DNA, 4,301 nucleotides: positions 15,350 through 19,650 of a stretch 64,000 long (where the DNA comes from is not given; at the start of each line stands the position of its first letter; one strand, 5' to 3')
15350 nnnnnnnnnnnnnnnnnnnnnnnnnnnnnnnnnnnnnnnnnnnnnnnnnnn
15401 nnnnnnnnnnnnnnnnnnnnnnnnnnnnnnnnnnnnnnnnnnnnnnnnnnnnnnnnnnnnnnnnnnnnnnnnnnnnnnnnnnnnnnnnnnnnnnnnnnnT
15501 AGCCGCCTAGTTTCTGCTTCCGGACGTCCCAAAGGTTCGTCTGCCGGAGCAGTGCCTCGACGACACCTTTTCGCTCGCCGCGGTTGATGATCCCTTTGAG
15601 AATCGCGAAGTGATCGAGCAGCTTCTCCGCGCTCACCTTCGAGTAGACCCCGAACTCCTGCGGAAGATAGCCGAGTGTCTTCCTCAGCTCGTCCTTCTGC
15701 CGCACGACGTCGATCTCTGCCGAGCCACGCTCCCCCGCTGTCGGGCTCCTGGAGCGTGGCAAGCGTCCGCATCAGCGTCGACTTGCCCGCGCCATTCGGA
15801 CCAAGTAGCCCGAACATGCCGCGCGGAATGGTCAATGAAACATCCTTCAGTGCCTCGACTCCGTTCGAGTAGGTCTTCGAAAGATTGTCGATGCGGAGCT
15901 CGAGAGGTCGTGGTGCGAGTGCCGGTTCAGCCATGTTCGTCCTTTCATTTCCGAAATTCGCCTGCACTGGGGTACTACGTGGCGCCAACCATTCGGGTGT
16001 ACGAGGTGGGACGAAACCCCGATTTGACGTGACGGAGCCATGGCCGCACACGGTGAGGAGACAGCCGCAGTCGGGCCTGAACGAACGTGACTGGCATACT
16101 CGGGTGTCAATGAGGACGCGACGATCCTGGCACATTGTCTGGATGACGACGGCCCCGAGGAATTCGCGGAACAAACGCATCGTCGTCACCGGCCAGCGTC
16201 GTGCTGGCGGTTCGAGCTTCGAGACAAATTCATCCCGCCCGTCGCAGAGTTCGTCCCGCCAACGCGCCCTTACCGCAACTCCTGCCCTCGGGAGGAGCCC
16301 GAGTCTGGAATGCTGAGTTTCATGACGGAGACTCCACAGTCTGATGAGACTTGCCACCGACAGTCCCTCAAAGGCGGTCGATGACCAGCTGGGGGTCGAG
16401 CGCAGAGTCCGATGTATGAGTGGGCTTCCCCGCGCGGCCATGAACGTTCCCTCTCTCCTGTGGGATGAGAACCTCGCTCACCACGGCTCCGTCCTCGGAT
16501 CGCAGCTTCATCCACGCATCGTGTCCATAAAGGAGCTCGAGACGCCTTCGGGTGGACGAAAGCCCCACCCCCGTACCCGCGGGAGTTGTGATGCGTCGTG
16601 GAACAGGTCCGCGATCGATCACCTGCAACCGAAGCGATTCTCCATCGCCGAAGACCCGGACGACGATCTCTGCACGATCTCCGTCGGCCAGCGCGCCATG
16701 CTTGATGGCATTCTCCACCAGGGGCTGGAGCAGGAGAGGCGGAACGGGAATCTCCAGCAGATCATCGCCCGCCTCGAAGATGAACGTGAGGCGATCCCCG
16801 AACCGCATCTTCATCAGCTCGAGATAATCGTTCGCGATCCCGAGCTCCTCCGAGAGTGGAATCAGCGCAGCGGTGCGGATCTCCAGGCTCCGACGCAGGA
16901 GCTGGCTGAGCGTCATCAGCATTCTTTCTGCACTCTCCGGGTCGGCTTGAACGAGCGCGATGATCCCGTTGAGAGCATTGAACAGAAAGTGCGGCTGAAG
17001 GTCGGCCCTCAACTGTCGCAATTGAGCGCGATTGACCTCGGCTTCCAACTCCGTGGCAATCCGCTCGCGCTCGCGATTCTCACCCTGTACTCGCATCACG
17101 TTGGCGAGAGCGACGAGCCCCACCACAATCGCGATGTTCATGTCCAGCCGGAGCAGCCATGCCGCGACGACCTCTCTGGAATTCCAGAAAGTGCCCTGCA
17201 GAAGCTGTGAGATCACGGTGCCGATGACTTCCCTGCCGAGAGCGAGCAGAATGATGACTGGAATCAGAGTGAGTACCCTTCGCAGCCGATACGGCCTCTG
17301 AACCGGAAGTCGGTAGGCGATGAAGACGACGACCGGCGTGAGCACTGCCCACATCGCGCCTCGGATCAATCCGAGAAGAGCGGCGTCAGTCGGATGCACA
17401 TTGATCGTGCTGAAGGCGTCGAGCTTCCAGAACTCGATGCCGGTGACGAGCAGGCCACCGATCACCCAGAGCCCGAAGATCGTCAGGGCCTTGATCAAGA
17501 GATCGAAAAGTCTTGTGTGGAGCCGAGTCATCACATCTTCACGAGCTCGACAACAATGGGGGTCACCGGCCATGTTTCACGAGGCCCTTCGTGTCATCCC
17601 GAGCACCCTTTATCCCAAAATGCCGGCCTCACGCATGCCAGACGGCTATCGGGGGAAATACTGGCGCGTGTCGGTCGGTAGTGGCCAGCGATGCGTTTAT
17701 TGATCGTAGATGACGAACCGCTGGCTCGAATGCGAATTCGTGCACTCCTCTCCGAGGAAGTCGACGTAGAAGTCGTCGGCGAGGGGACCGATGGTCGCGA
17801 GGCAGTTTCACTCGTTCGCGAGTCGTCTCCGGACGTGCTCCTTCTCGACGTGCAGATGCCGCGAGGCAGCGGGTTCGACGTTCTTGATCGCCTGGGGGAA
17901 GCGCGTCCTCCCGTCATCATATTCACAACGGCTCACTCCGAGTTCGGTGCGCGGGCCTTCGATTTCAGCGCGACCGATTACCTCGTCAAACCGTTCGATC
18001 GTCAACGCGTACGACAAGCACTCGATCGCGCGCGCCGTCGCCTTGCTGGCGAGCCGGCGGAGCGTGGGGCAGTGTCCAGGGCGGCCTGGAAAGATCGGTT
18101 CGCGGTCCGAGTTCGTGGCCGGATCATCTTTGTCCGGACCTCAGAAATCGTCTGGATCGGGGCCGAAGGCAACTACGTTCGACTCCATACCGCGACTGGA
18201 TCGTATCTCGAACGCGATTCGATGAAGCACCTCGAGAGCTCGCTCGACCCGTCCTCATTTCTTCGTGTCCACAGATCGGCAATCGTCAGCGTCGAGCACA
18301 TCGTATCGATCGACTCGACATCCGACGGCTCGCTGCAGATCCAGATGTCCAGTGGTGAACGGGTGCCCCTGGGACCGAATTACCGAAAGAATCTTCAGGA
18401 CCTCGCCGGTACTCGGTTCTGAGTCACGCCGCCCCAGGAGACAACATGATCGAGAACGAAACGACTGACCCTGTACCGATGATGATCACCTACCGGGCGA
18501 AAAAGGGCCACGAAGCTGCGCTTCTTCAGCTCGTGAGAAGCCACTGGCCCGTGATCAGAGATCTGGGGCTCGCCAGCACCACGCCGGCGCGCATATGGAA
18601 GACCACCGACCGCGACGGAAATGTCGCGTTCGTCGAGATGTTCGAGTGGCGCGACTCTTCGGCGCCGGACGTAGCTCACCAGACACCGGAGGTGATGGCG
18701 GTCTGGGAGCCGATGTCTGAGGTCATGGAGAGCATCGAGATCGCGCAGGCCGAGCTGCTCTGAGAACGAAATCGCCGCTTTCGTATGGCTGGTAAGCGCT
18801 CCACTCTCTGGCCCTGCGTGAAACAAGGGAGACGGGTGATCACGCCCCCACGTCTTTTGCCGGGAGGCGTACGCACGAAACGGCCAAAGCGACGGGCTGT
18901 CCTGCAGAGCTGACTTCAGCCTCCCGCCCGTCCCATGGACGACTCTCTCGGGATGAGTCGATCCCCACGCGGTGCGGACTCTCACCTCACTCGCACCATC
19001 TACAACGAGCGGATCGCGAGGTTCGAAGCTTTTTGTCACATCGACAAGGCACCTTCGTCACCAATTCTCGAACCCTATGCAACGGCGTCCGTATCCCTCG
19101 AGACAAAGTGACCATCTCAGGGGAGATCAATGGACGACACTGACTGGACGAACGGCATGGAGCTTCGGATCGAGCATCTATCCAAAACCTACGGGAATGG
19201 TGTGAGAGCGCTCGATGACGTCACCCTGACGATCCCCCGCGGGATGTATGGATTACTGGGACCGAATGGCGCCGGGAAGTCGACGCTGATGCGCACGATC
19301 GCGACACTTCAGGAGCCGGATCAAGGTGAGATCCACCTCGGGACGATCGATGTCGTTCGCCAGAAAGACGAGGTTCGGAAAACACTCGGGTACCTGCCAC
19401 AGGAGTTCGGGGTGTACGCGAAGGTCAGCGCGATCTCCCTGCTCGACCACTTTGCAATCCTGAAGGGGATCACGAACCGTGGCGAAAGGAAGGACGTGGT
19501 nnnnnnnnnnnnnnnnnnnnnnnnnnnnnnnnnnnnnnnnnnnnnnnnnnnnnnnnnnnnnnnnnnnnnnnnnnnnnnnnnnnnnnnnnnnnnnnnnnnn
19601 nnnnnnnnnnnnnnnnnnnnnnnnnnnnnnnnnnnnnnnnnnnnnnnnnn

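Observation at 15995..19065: Matching 21-22-bp-spaced direct repeats upstream of both ATPase genes (candidate LytTR operators)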

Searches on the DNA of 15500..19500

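Call 37: search_rna_families(source=window, start=15500, end=19500, threshold=evalue, max_evalue=1)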
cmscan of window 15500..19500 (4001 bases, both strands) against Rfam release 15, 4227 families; matches with E-value up to 1: 1.
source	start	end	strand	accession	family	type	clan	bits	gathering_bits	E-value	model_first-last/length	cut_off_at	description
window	15979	16017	-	RF01329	CRISPR-DR15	Gene; CRISPR;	-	20.9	36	0.81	1-37/37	no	CRISPR RNA direct repeat element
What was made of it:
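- Tried and rejected: Rfam (call 37).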
